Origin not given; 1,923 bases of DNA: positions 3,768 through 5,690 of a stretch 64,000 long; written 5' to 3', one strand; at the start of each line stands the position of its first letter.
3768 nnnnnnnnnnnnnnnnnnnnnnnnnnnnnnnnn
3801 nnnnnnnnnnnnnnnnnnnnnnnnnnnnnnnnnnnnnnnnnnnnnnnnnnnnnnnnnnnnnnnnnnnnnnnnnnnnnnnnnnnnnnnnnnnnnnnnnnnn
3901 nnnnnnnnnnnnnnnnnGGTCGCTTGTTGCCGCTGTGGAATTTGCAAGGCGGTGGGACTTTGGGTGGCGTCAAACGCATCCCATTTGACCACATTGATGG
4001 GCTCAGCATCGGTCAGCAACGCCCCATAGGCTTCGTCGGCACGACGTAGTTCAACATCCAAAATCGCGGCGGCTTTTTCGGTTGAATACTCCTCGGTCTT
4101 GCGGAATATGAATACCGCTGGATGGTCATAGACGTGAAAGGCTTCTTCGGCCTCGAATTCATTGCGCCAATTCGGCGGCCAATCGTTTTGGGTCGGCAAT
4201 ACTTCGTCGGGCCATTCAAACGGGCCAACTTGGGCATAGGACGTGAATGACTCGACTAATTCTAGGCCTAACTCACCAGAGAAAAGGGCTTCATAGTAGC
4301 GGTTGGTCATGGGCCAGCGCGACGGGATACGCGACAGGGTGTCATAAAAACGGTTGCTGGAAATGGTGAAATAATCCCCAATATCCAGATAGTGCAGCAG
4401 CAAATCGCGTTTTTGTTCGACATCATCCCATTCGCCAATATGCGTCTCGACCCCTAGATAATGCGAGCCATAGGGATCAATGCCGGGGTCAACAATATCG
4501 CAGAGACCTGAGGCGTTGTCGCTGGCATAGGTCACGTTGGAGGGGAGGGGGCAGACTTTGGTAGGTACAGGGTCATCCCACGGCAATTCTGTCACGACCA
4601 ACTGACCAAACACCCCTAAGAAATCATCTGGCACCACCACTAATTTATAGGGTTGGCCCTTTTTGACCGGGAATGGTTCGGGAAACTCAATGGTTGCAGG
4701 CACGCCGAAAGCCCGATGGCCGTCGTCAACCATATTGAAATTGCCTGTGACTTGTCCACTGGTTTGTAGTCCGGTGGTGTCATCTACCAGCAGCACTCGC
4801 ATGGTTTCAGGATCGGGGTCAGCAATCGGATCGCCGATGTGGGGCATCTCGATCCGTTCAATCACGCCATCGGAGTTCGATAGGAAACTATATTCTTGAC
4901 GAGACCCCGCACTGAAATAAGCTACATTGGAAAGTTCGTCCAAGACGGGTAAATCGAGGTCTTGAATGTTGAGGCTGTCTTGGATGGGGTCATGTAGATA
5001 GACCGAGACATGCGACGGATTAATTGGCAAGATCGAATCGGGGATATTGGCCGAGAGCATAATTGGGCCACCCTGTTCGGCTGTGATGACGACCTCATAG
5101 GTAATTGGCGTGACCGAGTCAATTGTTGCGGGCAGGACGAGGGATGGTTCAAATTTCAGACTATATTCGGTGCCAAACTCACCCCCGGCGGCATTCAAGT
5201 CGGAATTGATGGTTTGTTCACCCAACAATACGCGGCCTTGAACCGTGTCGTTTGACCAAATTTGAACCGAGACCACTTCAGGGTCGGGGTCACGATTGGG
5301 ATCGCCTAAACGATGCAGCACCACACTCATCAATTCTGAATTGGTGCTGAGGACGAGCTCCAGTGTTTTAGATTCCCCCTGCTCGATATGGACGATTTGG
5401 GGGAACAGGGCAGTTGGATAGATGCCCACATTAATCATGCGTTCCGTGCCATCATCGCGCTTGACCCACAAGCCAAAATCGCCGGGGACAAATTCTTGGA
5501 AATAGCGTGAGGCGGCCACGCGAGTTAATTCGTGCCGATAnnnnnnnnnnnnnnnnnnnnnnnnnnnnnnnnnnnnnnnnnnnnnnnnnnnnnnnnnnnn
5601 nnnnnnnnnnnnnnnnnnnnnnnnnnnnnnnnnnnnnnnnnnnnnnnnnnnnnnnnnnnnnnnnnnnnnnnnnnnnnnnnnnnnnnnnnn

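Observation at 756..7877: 2373-aa single ORF that appears to fuse two complete GT-C-class membrane enzymes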

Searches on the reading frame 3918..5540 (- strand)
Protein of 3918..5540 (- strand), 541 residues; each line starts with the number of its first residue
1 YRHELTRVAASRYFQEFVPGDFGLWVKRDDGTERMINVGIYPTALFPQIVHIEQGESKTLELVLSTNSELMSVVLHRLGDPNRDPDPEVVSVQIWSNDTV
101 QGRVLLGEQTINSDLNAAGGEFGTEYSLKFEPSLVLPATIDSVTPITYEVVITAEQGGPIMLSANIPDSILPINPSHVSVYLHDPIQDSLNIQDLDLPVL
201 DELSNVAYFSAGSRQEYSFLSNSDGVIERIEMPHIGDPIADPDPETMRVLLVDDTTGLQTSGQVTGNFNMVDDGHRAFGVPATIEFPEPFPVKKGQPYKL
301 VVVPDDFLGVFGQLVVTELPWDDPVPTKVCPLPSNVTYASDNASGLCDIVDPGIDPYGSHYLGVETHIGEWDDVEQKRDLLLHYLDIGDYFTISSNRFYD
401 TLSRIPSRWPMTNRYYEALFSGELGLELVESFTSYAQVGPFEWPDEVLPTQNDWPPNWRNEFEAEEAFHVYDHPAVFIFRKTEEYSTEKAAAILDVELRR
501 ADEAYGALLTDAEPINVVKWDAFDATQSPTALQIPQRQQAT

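Call 21: search_protein_families(library=pfam, proteins=[window:3918-5540:-], max_evalue=10)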
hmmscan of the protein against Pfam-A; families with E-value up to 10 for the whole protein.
window:3918-5540:- (541 aa): 0 families
